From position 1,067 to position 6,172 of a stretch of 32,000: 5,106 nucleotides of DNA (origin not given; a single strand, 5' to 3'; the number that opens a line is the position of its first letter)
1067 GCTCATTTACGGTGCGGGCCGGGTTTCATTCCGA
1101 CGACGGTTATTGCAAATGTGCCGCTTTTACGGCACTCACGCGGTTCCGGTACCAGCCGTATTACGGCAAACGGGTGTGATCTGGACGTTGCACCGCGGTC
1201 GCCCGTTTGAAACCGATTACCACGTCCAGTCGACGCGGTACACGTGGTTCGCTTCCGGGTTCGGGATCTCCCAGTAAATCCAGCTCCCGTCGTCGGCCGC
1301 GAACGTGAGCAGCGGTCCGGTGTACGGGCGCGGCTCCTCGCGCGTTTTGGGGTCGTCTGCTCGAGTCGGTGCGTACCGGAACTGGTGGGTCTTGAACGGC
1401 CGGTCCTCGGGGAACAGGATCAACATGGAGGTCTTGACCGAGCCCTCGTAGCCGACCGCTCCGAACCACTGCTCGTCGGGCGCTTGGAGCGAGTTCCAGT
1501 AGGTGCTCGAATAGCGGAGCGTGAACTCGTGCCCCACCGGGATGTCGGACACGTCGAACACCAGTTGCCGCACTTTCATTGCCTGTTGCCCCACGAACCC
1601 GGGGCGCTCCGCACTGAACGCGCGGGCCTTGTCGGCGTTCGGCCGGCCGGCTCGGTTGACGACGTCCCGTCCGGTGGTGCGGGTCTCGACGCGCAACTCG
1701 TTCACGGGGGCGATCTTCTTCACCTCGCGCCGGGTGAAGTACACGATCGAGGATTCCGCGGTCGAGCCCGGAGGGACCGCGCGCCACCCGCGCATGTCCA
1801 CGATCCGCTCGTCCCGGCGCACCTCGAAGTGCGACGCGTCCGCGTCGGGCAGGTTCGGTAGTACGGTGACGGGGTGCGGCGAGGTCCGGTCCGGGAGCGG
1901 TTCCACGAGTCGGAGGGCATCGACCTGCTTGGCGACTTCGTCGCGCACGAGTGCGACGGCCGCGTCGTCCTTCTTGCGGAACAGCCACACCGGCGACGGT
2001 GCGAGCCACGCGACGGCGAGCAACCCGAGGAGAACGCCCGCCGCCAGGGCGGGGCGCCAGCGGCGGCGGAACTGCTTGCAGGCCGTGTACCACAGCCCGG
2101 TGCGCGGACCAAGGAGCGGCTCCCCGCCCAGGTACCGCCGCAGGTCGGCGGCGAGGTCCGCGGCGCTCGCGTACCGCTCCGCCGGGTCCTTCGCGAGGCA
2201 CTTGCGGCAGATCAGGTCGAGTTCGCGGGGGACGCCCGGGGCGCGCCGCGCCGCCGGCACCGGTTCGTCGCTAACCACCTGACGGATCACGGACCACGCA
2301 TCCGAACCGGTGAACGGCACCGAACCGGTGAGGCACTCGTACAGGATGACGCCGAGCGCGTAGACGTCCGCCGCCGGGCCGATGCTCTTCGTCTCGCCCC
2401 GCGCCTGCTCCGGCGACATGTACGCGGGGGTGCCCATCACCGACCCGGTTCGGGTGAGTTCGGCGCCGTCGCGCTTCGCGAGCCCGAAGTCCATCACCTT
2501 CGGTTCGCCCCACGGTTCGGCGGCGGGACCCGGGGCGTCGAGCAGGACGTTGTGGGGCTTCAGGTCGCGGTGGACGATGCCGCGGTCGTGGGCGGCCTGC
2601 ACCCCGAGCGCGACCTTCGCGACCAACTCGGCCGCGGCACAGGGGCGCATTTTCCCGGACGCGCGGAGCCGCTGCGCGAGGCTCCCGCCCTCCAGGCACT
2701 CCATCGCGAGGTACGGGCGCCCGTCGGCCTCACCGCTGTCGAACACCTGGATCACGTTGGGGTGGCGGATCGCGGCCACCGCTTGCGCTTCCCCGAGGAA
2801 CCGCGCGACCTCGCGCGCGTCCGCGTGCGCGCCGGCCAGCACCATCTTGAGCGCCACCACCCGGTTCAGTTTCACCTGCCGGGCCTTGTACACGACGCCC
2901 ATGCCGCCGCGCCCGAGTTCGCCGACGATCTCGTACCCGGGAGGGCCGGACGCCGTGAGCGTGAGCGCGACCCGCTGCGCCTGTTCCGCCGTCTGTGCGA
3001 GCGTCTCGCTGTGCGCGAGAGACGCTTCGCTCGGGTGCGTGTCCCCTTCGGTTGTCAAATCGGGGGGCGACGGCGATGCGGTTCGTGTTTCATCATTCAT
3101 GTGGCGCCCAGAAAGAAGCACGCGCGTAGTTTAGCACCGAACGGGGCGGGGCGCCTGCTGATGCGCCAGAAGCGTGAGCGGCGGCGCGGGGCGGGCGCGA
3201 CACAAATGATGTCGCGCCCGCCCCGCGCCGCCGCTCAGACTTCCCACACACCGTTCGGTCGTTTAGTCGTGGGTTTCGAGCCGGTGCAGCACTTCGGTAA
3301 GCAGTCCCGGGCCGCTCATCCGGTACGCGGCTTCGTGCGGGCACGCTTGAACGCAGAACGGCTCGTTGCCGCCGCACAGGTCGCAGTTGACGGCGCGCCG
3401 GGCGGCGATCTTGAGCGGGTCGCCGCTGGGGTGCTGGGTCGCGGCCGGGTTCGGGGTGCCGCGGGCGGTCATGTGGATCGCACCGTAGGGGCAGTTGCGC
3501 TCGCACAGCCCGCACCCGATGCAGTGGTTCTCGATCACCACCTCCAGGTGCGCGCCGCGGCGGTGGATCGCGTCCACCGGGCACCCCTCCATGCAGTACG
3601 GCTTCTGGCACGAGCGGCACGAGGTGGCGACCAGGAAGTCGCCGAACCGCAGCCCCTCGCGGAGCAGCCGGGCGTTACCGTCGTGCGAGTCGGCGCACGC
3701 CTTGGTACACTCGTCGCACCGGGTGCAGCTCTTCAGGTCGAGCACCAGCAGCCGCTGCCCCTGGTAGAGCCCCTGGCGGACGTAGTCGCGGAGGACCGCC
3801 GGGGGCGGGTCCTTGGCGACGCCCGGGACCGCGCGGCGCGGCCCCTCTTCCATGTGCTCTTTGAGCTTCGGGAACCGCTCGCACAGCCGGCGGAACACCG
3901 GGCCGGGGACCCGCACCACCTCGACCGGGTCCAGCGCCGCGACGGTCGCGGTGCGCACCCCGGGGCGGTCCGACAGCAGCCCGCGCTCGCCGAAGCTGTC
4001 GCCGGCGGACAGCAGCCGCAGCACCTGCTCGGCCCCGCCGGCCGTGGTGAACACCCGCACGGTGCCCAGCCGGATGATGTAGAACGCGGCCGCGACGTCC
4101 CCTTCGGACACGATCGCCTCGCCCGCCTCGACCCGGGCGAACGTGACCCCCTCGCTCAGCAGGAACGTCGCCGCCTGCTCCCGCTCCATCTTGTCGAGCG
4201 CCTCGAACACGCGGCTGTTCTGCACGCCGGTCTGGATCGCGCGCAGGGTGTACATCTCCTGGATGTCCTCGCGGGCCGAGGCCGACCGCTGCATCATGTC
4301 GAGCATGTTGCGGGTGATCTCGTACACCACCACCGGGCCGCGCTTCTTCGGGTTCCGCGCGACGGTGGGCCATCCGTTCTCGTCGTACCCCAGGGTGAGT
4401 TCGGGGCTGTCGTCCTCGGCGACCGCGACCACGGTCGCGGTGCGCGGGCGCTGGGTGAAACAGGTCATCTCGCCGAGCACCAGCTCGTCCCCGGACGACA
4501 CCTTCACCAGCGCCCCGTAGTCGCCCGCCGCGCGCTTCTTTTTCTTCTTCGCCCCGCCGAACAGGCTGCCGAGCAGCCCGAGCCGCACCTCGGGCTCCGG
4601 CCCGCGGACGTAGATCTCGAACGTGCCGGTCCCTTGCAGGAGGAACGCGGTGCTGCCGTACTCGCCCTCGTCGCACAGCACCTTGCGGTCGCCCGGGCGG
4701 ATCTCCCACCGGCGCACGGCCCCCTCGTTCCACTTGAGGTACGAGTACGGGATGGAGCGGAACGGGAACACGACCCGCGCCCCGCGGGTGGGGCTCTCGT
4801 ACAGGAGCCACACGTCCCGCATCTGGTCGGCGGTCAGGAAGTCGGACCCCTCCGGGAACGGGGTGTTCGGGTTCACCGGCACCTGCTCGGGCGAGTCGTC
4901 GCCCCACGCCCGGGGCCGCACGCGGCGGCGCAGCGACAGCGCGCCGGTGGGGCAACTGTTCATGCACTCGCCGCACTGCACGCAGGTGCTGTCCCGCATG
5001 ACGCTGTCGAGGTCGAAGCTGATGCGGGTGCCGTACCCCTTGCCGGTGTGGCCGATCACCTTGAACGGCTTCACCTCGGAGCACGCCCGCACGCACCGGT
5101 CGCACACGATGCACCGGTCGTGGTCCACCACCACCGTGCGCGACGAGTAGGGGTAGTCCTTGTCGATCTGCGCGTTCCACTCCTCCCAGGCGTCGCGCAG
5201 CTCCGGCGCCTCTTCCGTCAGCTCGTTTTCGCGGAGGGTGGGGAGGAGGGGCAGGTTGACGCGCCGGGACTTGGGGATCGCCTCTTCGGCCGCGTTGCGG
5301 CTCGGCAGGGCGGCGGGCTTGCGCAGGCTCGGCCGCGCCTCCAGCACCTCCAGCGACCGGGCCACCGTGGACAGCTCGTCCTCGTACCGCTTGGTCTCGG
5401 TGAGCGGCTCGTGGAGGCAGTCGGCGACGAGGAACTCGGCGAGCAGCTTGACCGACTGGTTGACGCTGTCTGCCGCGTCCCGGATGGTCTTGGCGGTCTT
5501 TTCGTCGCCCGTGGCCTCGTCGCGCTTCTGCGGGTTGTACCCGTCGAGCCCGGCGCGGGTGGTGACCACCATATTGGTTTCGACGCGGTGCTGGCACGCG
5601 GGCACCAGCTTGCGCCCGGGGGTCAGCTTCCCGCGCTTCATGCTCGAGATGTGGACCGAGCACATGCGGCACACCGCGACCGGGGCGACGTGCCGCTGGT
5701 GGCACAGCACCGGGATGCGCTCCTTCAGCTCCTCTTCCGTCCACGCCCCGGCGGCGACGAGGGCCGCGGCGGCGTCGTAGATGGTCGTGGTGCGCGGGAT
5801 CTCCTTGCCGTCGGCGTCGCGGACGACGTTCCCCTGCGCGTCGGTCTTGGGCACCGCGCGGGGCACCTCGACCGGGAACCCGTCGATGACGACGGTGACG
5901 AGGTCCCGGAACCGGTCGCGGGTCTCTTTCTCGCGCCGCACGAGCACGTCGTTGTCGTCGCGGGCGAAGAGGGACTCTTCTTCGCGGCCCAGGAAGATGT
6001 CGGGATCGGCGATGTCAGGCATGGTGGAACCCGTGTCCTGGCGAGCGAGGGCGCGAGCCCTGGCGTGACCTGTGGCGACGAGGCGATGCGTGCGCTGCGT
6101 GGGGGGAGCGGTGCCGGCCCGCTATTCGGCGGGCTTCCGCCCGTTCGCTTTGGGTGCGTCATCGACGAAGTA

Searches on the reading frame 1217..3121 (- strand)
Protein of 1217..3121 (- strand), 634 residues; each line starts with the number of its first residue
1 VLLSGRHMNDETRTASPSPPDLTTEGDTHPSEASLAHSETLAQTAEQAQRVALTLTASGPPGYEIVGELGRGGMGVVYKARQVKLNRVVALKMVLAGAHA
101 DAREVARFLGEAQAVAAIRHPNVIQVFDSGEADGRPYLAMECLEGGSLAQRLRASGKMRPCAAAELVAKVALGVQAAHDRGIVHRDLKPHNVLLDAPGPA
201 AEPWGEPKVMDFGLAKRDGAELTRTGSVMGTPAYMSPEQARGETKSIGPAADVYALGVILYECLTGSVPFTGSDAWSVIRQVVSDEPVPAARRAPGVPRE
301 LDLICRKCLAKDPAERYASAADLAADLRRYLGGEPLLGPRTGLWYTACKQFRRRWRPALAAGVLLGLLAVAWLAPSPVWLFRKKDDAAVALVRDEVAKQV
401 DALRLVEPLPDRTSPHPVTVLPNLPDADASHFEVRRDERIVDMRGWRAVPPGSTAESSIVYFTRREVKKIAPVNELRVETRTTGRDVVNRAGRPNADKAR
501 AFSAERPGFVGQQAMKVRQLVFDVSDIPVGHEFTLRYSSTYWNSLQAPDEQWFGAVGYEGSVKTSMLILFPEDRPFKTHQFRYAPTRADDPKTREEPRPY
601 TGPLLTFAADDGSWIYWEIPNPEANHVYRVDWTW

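Call 4: search_protein_families(library=pfam, proteins=[window:1217-3121:-], max_evalue=1)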
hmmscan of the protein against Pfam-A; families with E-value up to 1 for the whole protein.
window:1217-3121:- (634 aa): 5 families
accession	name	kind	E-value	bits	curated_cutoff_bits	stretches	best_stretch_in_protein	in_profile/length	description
PF00069.31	Pkinase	-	1.8e-51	175.5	31.7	1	63-318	1-253/263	Protein kinase domain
PF07714.23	PK_Tyr_Ser-Thr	-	6.6e-32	111.3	23.1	1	66-317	4-249/258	Protein tyrosine and serine/threonine kinase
PF01636.29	APH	-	1.1e-05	25.8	23.2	2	164-199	152-187/239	Phosphotransferase enzyme family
PF06293.20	Kdo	-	0.0041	17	21.3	1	147-198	104-155/207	Lipopolysaccharide kinase (Kdo/WaaP) family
PF17667.7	Pkinase_fungal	-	0.28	10.3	24.1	1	179-241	305-366/387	Fungal protein kinase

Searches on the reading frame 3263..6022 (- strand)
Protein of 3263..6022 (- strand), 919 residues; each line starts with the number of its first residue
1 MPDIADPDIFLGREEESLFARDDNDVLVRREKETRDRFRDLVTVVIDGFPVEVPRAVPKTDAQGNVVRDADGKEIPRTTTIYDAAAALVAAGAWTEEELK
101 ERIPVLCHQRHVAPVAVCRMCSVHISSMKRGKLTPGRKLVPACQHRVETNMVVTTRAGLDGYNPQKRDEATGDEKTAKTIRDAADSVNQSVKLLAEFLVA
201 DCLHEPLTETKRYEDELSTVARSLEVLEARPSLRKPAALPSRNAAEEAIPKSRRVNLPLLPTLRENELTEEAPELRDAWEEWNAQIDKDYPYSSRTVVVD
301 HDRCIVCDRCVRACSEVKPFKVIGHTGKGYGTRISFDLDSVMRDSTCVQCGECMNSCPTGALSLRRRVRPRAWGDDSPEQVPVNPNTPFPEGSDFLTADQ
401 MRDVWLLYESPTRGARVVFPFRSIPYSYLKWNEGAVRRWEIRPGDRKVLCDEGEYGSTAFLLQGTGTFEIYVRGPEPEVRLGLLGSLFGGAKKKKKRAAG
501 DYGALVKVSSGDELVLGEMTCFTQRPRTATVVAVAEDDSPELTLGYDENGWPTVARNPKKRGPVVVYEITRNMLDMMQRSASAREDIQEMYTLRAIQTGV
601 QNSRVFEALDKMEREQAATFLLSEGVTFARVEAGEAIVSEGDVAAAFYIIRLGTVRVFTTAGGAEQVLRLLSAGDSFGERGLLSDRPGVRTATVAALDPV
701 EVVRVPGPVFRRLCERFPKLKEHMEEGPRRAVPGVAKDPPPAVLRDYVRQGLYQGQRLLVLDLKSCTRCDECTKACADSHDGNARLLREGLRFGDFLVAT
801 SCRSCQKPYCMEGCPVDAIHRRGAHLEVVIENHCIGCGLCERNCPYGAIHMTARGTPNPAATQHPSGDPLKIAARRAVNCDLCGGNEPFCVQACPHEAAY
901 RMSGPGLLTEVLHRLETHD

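Call 4: search_protein_families(library=pfam, proteins=[window:3263-6022:-], max_evalue=1)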
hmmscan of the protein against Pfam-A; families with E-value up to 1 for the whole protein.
window:3263-6022:- (919 aa): 19 families
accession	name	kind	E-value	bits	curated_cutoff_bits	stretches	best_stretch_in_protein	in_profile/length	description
PF00027.35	cNMP_binding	-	1.5e-24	86.2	27.5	2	630-716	3-88/89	Cyclic nucleotide-binding domain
PF13187.11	Fer4_9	-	1.7e-17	63.6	27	4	303-361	1-51/52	4Fe-4S dicluster domain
PF12838.12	Fer4_7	-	4.5e-17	62.7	27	4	833-898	1-52/52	4Fe-4S dicluster domain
PF00037.32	Fer4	-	4.3e-16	58.4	21.1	3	828-849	2-23/24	4Fe-4S binding domain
PF12837.12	Fer4_6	-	6.3e-15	54.7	25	3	343-362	5-24/24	4Fe-4S binding domain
PF13237.11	Fer4_10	-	1.2e-14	54.4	25.5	5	344-365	6-29/53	4Fe-4S dicluster domain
PF14697.11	Fer4_21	-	8.1e-11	42.3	35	2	800-851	6-59/59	4Fe-4S dicluster domain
PF12797.12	Fer4_2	-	2.8e-10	39.9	24.5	4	829-846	5-22/22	4Fe-4S binding domain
PF13484.11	Fer4_16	-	2.9e-10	41.2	30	2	346-371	1-27/66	4Fe-4S double cluster binding domain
PF22117.2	Fer4_Nqo3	-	6.1e-07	30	27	1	297-362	4-66/67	NADH-quinone oxidoreductase subunit 3, ferredoxin-like domain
PF25160.1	LdpA_Fe-S-bd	-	9.6e-07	28.9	27.6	1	804-852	4-46/49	LdpA Fe-S cluster-binding domain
PF13183.11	Fer4_8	-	1.1e-06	29.5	27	3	832-897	3-67/68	4Fe-4S dicluster domain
PF13534.11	Fer4_17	-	1.6e-06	29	22.2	1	834-897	2-59/61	4Fe-4S dicluster domain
PF13247.11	Fer4_11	-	5.5e-06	26.9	26.2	1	797-852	5-62/100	4Fe-4S dicluster domain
PF13510.11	Fer2_4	-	1.3e-05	25.5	22.8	1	85-156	22-80/82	2Fe-2S iron-sulfur cluster binding domain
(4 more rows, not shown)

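Call 12: search_protein_families(library=ncbifam, proteins=[window:3263-6022:-], max_evalue=0.01)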
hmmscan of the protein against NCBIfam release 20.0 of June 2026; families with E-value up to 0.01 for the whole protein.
window:3263-6022:- (919 aa): 83 families (the best 25 are shown)
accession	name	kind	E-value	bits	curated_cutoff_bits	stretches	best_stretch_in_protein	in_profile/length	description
NF040763.1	FeFe_hydrog_A6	exception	4.3e-26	91.4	765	2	287-367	130-210/571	NADH-dependent [FeFe] hydrogenase, group A6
NF005745.0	PRK07569.1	equivalog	1.2e-18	67.4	333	2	292-365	136-210/238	bidirectional hydrogenase complex protein HoxU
TIGR02512.1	FeFe_hydrog_A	subfamily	3.6e-18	65.6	405.95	2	297-369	2-74/375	[FeFe] hydrogenase, group A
TIGR04105.1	FeFe_hydrog_B1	subfamily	8.9e-18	64.2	450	2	795-903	106-209/462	monomeric [FeFe] hydrogenase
TIGR02951.1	DMSO_dmsB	equivalog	4.9e-16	59.2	214.1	1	795-853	57-116/161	DMSO/selenate family reductase complex B subunit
NF040762.1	Hydr_FeFe_Clost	exception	1.2e-14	53.9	900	1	292-365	134-207/572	ferredoxin hydrogenase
NF038355.1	FDH3_beta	equivalog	2.3e-14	53.8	240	1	760-851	6-103/180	formate dehydrogenase FDH3 subunit beta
NF040864.1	HgcB_ferredoxin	equivalog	9.1e-14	51.1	99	2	295-366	7-65/93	mercury methylation ferredoxin HgcB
NF041715.1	arsenate_red_ArrB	equivalog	1.1e-13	51.3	450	2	759-853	5-108/233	arsenate respiratory reductase iron-sulfur subunit ArrB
NF007382.0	PRK09898.1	equivalog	1.5e-13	50.8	213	2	789-847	109-169/208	ferredoxin-like protein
TIGR01973.1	NuoG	equivalog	2.7e-13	49.6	470.05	2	295-373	134-210/606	NADH-quinone oxidoreductase subunit NuoG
NF045490.1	FdxA_Protbact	equivalog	6e-13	48.9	135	1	796-852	3-58/104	ferredoxin FdxA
NF045766.1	PhenlGlyoxDHPadI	equivalog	1.2e-12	47.3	700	2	760-900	8-134/443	NADH-dependent phenylglyoxylate dehydrogenase subunit beta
NF042909.1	FMH_DH_FwdF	exception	2.8e-12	46.4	375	2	295-365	48-158/336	tungsten-dependent formylmethanofuran dehydrogenase subunit FwdF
NF058577.1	FdxA_fam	equivalog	1.2e-11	44.6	65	2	797-848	4-52/52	4Fe-4S ferredoxin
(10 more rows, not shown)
